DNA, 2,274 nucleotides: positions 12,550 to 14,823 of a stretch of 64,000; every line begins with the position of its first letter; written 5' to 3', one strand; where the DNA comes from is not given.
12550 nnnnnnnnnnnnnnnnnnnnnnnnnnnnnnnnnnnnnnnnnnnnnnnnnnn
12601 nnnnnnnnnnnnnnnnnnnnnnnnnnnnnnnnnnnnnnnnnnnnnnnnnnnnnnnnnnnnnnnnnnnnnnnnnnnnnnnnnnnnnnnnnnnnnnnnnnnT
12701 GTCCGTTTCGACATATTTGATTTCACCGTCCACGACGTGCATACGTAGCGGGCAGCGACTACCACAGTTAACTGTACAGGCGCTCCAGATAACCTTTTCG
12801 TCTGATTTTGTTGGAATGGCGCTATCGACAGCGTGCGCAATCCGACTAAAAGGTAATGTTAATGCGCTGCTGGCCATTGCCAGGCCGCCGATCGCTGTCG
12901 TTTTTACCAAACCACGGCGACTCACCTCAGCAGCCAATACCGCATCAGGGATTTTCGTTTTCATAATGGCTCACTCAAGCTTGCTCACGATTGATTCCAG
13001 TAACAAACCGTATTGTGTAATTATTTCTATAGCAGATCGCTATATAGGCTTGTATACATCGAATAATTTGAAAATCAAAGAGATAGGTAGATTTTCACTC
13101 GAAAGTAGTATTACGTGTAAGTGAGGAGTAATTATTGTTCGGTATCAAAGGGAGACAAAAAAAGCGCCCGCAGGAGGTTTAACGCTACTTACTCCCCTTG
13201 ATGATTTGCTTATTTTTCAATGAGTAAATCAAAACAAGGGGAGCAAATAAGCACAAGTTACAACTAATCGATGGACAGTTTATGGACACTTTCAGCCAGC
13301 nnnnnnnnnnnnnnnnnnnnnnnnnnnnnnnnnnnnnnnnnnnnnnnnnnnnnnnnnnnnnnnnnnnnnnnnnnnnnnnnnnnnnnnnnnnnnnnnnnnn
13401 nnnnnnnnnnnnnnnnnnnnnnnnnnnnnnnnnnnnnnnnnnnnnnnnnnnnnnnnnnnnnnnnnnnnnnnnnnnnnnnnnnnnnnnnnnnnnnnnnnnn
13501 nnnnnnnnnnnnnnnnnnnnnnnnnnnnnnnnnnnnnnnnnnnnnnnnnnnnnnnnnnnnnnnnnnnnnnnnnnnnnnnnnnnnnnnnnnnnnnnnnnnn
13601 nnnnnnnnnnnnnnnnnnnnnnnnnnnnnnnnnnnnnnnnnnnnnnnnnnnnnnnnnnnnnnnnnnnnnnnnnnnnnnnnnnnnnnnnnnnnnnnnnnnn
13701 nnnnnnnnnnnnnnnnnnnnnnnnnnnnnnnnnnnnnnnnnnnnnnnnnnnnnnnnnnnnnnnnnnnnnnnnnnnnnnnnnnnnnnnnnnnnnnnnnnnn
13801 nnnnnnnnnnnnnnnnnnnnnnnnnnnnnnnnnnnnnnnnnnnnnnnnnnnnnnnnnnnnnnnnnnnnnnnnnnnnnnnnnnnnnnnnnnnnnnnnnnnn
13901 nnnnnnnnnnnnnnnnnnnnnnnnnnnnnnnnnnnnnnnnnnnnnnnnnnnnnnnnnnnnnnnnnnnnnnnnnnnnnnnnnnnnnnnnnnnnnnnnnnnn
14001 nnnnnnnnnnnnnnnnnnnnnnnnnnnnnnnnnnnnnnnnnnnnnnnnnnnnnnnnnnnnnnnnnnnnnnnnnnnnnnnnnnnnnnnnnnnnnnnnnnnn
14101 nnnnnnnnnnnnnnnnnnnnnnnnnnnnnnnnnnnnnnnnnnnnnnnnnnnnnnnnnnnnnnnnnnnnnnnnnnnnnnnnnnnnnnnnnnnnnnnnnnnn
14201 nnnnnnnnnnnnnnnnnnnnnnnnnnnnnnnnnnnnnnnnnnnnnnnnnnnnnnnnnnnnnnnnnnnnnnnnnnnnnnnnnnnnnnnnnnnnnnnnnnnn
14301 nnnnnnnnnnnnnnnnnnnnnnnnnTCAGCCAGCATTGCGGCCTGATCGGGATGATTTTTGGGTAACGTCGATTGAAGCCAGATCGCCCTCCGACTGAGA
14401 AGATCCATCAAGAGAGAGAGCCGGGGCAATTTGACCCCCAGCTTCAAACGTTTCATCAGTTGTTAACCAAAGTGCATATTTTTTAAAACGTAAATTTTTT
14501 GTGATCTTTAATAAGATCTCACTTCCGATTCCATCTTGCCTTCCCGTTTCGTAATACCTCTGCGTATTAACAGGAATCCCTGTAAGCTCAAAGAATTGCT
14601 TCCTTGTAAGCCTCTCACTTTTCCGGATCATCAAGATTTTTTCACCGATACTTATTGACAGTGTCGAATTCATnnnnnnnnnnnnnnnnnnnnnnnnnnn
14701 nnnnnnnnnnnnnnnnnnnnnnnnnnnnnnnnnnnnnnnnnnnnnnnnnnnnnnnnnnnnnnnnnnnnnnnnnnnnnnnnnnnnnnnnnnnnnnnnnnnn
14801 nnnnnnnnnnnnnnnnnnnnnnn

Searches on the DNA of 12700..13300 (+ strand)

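Call 41: search_dna_similar(query=window:12700-13300:+, collection=ecoli_genomes, mode=near, max_rows=12, rows=spread)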
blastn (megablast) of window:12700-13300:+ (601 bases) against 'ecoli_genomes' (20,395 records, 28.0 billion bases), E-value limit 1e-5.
Records with a match: 5424; places in all: 5433; records where one place covers at least 80% of the query: 1761.
Genomes with a match: 5424 of 5426; with a place that covers at least 80% of the query: 1761. Places per genome that has any: lowest 1, median 1, highest 2. On chromosomes: 5426 places; on plasmids: 7.
Best place of each record, by identity: >=99% 4269; 95-99% 1150; 90-95% 5.
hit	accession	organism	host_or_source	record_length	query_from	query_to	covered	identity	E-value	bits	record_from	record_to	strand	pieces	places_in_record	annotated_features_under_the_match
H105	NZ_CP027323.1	Escherichia coli strain 2013C-3033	Homo sapiens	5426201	1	601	100%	99.8%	0e+0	1105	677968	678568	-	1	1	dmsA: dimethylsulfoxide reductase subunit A | phage integrase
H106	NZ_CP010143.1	Escherichia coli strain D4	dog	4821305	1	481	80%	99.4%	0e+0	872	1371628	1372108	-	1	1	dmsA: dimethylsulfoxide reductase subunit A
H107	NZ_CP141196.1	Escherichia coli strain 673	Homo sapiens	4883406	1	481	80%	99.4%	0e+0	872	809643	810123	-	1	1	dmsA: dimethylsulfoxide reductase subunit A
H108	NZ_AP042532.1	Escherichia coli strain OkiPb01687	bovine feces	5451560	1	481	80%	99.2%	0e+0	867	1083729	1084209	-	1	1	dmsA: dimethylsulfoxide reductase subunit A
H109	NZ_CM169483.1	Escherichia coli strain EC17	Homo sapiens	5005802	3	481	80%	99.0%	0e+0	857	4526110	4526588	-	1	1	dmsA: dimethylsulfoxide reductase subunit A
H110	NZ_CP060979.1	Escherichia coli strain EC3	Homo sapiens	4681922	1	475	79%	99.8%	0e+0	872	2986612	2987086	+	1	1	dmsA: dimethylsulfoxide reductase subunit A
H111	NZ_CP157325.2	Escherichia coli strain J53-KPC_Vir-TC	Homo sapiens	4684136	1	475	79%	99.8%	0e+0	872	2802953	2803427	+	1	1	dmsA: dimethylsulfoxide reductase subunit A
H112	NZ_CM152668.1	Escherichia coli strain ij001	Clinical specimen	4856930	1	475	79%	99.8%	0e+0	872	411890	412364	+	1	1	dmsA: dimethylsulfoxide reductase subunit A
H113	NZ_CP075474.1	Escherichia coli strain NT1N28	pig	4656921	1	475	79%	99.6%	0e+0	867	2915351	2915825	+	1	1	dmsA: dimethylsulfoxide reductase subunit A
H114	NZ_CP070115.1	Escherichia coli strain FDAARGOS_1298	Homo sapiens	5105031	1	475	79%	99.4%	0e+0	861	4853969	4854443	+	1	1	dmsA: dimethylsulfoxide reductase subunit A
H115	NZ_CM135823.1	Escherichia coli strain FXCREC145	Homo sapiens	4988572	3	475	79%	99.4%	0e+0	857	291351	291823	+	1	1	dmsA: dimethylsulfoxide reductase subunit A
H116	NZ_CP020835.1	Escherichia coli strain CFSAN051542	blue cheese in wax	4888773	397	475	13%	100.0%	9e-32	147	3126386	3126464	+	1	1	none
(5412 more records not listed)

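Call 82: get_annotated_region(hit=H110, flank=400)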
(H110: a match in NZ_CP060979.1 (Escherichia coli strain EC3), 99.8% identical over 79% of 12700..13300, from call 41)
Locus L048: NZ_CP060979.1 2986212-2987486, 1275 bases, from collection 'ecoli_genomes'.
description: Escherichia coli strain EC3 chromosome, complete genome
organism: Escherichia coli strain EC3 (NCBI taxid 562)
replicon: chromosome; assembly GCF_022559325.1
host: Homo sapiens; source: sputum; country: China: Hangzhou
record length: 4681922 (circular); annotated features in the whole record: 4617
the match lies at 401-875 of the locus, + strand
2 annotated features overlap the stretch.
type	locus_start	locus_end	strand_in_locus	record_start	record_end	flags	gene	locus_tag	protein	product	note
CDS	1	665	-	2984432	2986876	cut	dmsA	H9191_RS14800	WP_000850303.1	dimethylsulfoxide reductase subunit A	-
CDS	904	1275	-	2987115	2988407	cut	serS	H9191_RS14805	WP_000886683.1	serine--tRNA ligase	-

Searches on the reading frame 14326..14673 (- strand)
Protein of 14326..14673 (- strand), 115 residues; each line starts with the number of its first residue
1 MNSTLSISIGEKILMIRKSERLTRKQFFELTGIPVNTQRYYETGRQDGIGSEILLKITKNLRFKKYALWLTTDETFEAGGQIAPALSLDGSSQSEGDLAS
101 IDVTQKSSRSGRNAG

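Call 5: search_protein_families(library=pfam, proteins=[window:14326-14673:-], max_evalue=0.1)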
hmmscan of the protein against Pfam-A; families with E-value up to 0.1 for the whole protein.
window:14326-14673:- (115 aa): 1 family
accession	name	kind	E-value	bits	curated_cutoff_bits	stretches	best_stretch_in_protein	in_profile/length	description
PF01381.28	HTH_3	-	0.043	14.3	23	1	15-61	3-48/55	Helix-turn-helix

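Call 17: search_dna_similar(query=window:14326-14673:-, collection=phages, mode=protein, max_rows=60, max_evalue=0.001)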
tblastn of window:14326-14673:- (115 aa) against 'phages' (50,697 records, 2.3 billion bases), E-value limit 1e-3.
Records with a match: 138; places in all: 138; records where one place covers at least 80% of the query: 41.
Best place of each record, by identity: 60-80% 6; <60% 132.
By first word of the organism name: Escherichia 35; Klebsiella 28; Yersinia 20; Peduovirus 19; Salmonella 13; Pseudoalteromonas 5; Pseudomonas 5; Bacteriophage 4; Enterobacter 3; Xuanwuvirus 2; and 3 more.
By host as written in the record: - 28; Klebsiella pneumoniae 23; Escherichia coli 13; Yersinia pestis EV76-CN 10; Yersinia pestis 5; Escherichia coli DSM 12242 5; Escherichia coli DE048 4; Salmonella sp. 4; and 29 more.
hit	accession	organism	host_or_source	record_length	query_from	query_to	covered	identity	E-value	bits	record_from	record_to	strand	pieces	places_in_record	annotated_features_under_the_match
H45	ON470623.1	Escherichia phage vB_EcoM-705R2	Escherichia coli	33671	5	115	97%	53.2%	2e-28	113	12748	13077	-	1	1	immunity repressor protein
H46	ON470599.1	Escherichia phage vB_EcoM-569R5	Escherichia coli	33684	5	115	97%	53.2%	2e-28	113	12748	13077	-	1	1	immunity repressor protein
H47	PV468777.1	Escherichia phage Entero_P88_NC_026014(23)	Escherichia coli O25b:H4-ST131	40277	5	115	97%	53.2%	2e-28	113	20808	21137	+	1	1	helix-turn-helix domain-containing protein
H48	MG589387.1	Enterobacter phage phiT5282H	Enterobacter cloacae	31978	3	97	83%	60.0%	3e-29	115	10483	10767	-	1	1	hypothetical protein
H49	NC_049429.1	Enterobacter phage phiT5282H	Enterobacter cloacae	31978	3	97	83%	60.0%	3e-29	115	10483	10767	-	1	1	transcriptional regulator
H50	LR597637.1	Escherichia phage ESSI2_ev239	-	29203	8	112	91%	53.8%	2e-23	99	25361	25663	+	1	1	C protein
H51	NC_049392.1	Escherichia phage ESSI2_ev239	-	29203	8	112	91%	53.8%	2e-23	99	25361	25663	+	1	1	transcriptional regulator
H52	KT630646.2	Salmonella phage SEN5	Salmonella enterica subsp. salamae ...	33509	3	91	77%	62.9%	1e-28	113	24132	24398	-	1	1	repressor protein C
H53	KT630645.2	Salmonella phage SEN4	Salmonella enterica subsp. salamae ...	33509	3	91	77%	62.9%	1e-28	113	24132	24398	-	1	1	repressor protein C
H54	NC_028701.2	Salmonella phage SEN5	Salmonella enterica subsp. salamae ...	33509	3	91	77%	62.9%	1e-28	113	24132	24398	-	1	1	transcriptional regulator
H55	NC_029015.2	Salmonella phage SEN4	Salmonella enterica subsp. salamae ...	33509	3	91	77%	62.9%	1e-28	113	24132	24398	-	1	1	transcriptional regulator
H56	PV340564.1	Escherichia phage PhiR44_2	Escherichia coli C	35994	8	115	94%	51.4%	2e-25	104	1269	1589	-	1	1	immunity repressor protein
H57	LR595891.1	Xuanwuvirus P884B11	-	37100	8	115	94%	51.4%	2e-25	104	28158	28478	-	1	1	hypothetical protein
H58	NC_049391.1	Xuanwuvirus P884B11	-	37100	8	115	94%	51.4%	2e-25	104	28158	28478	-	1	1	transcriptional regulator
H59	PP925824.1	Escherichia phage Chuche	Escherichia coli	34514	5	115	97%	47.7%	1e-24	102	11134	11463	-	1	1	transcriptional regulator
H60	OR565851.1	Citrobacter phage Shae_phiSM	Citrobacter rodentium DBS100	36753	8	115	94%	45.0%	4e-18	84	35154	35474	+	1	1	helix-turn-helix transcriptional regulator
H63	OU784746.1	Peduovirus P2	-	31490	1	90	78%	48.9%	3e-15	76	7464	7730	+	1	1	hypothetical protein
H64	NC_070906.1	Peduovirus P2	-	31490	1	90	78%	48.9%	3e-15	76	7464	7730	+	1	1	transcriptional regulator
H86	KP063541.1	Escherichia phage P88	Escherichia coli K88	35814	4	115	97%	35.7%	3e-11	64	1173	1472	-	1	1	XRE family transcriptional regulator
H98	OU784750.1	Peduovirus P2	-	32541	11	97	76%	44.8%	1e-15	76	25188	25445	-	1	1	hypothetical protein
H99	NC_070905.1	Peduovirus P2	-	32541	11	97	76%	44.8%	1e-15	76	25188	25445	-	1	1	transcriptional regulator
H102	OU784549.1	Peduovirus P2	-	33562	11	97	76%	44.8%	1e-15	76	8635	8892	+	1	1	hypothetical protein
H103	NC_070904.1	Peduovirus P2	-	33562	11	97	76%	44.8%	1e-15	76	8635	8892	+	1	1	transcriptional regulator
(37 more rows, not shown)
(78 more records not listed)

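Call 28: get_annotated_region(hit=H48, flank=1200)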
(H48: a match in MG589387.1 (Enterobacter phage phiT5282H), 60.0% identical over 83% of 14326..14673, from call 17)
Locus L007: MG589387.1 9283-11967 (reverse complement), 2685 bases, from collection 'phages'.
description: Enterobacter phage phiT5282H, complete genome.
organism: Enterobacter phage phiT5282H (NCBI taxid 2340712)
taxonomy: Viruses; Duplodnaviria; Heunggongvirae; Uroviricota; Caudoviricetes; Peduoviridae; Novemvirus; Novemvirus T5282H
host: Enterobacter cloacae; source: -; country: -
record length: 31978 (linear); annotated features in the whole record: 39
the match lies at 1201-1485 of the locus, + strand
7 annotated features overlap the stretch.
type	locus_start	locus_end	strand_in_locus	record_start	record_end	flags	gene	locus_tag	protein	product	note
CDS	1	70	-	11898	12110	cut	-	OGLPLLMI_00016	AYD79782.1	hypothetical protein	-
CDS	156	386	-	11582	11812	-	-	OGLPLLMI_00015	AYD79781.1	hypothetical protein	-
CDS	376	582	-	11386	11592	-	-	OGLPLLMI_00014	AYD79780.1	hypothetical protein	-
CDS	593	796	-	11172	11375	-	-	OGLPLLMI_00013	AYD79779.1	hypothetical protein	-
CDS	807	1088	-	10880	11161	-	-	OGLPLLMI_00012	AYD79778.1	hypothetical protein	-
CDS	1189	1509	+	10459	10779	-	-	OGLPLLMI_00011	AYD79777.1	hypothetical protein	-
CDS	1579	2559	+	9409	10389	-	xerC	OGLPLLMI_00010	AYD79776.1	tyrosine recombinase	Tyrosine recombinase XerC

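Call 29: get_annotated_region(hit=H50, flank=1200)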
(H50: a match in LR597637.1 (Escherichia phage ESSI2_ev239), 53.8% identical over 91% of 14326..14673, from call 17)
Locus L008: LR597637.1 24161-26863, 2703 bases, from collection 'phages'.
description: Escherichia phage ESSI2_ev239 genome assembly, chromosome: 1.
organism: Escherichia phage ESSI2_ev239 (NCBI taxid 2695847)
taxonomy: Viruses; Duplodnaviria; Heunggongvirae; Uroviricota; Caudoviricetes; Peduoviridae; Evevirus; Evevirus ev239
host: -; source: -; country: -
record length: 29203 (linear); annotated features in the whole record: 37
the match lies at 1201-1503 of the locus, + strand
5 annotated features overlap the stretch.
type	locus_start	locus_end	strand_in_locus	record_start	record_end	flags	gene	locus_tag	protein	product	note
CDS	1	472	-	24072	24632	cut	-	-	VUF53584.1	FIG01048930: hypothetical protein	-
CDS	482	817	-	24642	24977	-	-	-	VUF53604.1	hypothetical protein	-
CDS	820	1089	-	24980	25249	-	-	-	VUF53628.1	Cox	-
CDS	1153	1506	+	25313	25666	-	-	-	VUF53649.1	C protein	-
CDS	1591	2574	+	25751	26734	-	-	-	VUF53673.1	Phage integrase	-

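Call 30: get_annotated_region(hit=H52, flank=1200)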
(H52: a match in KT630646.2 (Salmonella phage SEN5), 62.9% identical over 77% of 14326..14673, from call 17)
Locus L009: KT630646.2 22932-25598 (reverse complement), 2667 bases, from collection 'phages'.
description: Salmonella phage SEN5, complete genome.
organism: Salmonella phage SEN5 (NCBI taxid 1647466)
taxonomy: Viruses; Duplodnaviria; Heunggongvirae; Uroviricota; Caudoviricetes; Peduoviridae; Senquatrovirus; Senquatrovirus SEN4
host: Salmonella enterica subsp. salamae 241/01 II; source: feces; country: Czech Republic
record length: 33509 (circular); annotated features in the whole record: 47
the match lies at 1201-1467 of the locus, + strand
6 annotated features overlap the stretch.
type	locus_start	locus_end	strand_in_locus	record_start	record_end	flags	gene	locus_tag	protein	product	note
CDS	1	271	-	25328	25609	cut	-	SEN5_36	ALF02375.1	regulatory protein Cox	-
CDS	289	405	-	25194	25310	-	-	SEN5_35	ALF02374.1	hypothetical protein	-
CDS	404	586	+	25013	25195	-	-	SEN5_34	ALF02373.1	hypothetical protein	-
CDS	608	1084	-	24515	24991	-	-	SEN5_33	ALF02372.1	hypothetical protein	-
CDS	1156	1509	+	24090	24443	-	-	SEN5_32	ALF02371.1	repressor protein C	-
CDS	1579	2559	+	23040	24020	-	-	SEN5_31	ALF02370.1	integrase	-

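Call 31: get_annotated_region(hit=H56, flank=1200)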
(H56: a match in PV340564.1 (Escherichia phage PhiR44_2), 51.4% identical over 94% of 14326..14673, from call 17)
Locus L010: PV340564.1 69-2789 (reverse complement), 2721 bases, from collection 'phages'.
description: Escherichia phage PhiR44_2, complete genome.
organism: Escherichia phage PhiR44_2 (NCBI taxid 3416486)
taxonomy: Viruses
host: Escherichia coli C; source: -; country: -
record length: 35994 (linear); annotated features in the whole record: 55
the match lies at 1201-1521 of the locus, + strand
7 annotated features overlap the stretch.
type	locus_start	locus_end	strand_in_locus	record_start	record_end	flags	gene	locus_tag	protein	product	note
CDS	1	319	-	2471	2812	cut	-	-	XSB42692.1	hypothetical protein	-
CDS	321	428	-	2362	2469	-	-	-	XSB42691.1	hypothetical protein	-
CDS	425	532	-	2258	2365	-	-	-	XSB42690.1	hypothetical protein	-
CDS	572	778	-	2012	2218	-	-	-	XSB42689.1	hypothetical protein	FIG00642114: hypothetical protein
CDS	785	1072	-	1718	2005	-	-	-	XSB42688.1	repressor of Pc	repressor of Pc; required for prophage excision;inhibits integration; activates P11 promoter of satellitephage P4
CDS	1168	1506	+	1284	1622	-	-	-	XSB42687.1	immunity repressor protein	repressor protein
CDS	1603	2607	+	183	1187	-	-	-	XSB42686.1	integrase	-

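Call 32: get_annotated_region(hit=H59, flank=1200)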
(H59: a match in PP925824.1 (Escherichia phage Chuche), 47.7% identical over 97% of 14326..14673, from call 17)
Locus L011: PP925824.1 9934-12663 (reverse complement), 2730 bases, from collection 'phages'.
description: Escherichia phage Chuche, complete genome.
organism: Escherichia phage Chuche (NCBI taxid 3233692)
taxonomy: Viruses
host: Escherichia coli; source: mud near tree; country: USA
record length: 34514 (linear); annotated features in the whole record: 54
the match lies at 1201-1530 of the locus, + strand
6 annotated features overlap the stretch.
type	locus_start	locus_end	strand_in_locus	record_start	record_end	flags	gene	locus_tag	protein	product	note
CDS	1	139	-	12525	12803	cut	-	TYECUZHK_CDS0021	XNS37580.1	hypothetical protein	-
CDS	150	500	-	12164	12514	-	-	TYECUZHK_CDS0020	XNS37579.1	hypothetical protein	-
CDS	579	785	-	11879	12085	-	-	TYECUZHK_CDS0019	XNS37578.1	hypothetical protein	-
CDS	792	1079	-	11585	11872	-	-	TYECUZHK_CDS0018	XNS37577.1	Cox-like excisionase and repressor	-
CDS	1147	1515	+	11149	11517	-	-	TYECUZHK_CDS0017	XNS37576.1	transcriptional regulator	-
CDS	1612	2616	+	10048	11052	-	-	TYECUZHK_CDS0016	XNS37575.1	integrase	-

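Call 33: get_annotated_region(hit=H60, flank=1200)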
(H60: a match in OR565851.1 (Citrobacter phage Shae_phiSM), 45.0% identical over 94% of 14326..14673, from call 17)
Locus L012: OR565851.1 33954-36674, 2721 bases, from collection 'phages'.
description: Citrobacter phage Shae_phiSM, complete genome.
organism: Citrobacter phage Shae_phiSM (NCBI taxid 3092604)
taxonomy: Viruses; Duplodnaviria; Heunggongvirae; Uroviricota; Caudoviricetes; Peduoviridae; Xuanwuvirus
host: Citrobacter rodentium DBS100; source: bacterial culture; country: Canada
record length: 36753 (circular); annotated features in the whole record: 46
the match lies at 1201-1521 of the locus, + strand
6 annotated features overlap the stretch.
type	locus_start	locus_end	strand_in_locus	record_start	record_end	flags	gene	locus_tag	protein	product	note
CDS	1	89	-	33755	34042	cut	-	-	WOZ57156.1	hypothetical protein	Shae_043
CDS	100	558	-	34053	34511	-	-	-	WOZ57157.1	hypothetical protein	Shae_044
CDS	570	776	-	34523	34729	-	-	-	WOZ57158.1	hypothetical protein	Shae_045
CDS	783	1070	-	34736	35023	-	cox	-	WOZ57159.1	Cox family DNA-binding protein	-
CDS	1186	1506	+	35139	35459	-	-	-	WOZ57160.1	helix-turn-helix transcriptional regulator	helix-turn-helix transcriptional regulator; C protein; C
CDS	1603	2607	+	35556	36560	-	int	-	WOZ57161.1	integrase, tyrosine-type recombinase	-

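Call 34: get_annotated_region(hit=H86, flank=1200)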
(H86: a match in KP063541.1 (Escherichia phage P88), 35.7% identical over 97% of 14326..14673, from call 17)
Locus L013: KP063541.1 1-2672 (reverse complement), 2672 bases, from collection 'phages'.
description: Enterobacteria phage P88, complete genome.
organism: Escherichia phage P88 (NCBI taxid 1567486)
taxonomy: Viruses; Duplodnaviria; Heunggongvirae; Uroviricota; Caudoviricetes; Peduoviridae; Xuanwuvirus; Xuanwuvirus P88
host: Escherichia coli K88; source: -; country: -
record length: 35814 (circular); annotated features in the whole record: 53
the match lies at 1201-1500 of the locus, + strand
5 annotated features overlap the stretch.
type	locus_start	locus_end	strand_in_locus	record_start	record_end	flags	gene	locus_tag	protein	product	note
CDS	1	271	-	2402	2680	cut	-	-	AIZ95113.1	hypothetical protein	-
CDS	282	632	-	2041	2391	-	-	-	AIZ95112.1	hypothetical protein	-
CDS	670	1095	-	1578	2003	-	-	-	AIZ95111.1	regulatory protein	Regulatory protein, Phage_COX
CDS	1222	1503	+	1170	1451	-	-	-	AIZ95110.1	XRE family transcriptional regulator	C protein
CDS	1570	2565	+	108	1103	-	-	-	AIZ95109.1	integrase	-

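Call 62: search_protein_families(library=ncbifam, proteins=[window:14326-14673:-], max_evalue=0.01)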
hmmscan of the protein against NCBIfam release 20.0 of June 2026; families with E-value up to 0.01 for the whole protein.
window:14326-14673:- (115 aa): 3 families
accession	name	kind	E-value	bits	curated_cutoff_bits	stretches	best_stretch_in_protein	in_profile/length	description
NF041951.1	phage_RstR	subfamily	0.001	19.3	80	1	8-62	2-55/108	RstR family transcriptional repressor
NF041575.1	antitoxPezA_Strep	equivalog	0.0079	16.2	290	1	9-60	2-52/158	type II toxin-antitoxin system antitoxin PezA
TIGR03830.1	CxxCG_CxxCG_HTH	subfamily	0.0099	15.7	61.8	0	8-46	65-103/127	type II TA system antitoxin MqsA family protein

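Call 63: search_solved_structures(query=window:14326-14673:-, max_evalue=0.01, show_alignments=1)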
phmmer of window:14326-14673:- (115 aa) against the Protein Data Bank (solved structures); distinct sequences matched with E-value up to 0.01: 1.
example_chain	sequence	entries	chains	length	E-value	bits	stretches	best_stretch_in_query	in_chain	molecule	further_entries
2l49_A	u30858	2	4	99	4.6e-18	68.6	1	6-94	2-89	C protein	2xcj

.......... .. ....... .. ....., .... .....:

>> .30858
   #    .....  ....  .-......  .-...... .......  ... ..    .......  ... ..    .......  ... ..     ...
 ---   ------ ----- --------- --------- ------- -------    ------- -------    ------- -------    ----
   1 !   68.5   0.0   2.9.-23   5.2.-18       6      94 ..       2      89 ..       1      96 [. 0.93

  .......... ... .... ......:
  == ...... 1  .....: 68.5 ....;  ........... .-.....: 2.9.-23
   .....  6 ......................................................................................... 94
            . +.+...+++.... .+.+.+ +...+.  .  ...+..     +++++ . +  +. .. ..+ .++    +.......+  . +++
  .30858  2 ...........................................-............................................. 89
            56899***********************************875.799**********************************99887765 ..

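Call 65: search_protein_families(library=phrogs, proteins=[window:14326-14673:-], max_evalue=0.001)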
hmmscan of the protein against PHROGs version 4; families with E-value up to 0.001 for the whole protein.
window:14326-14673:- (115 aa): 3 families
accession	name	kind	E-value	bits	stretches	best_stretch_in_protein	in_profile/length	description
phrog_147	-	transcription regulation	3.3e-27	95.8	1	6-114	2-99/100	transcriptional regulator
phrog_8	-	transcription regulation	0.0007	20.1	1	2-57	70-124/346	transcriptional regulator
phrog_5823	-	transcription regulation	0.00072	19.8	1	7-68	5-66/404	transcriptional regulator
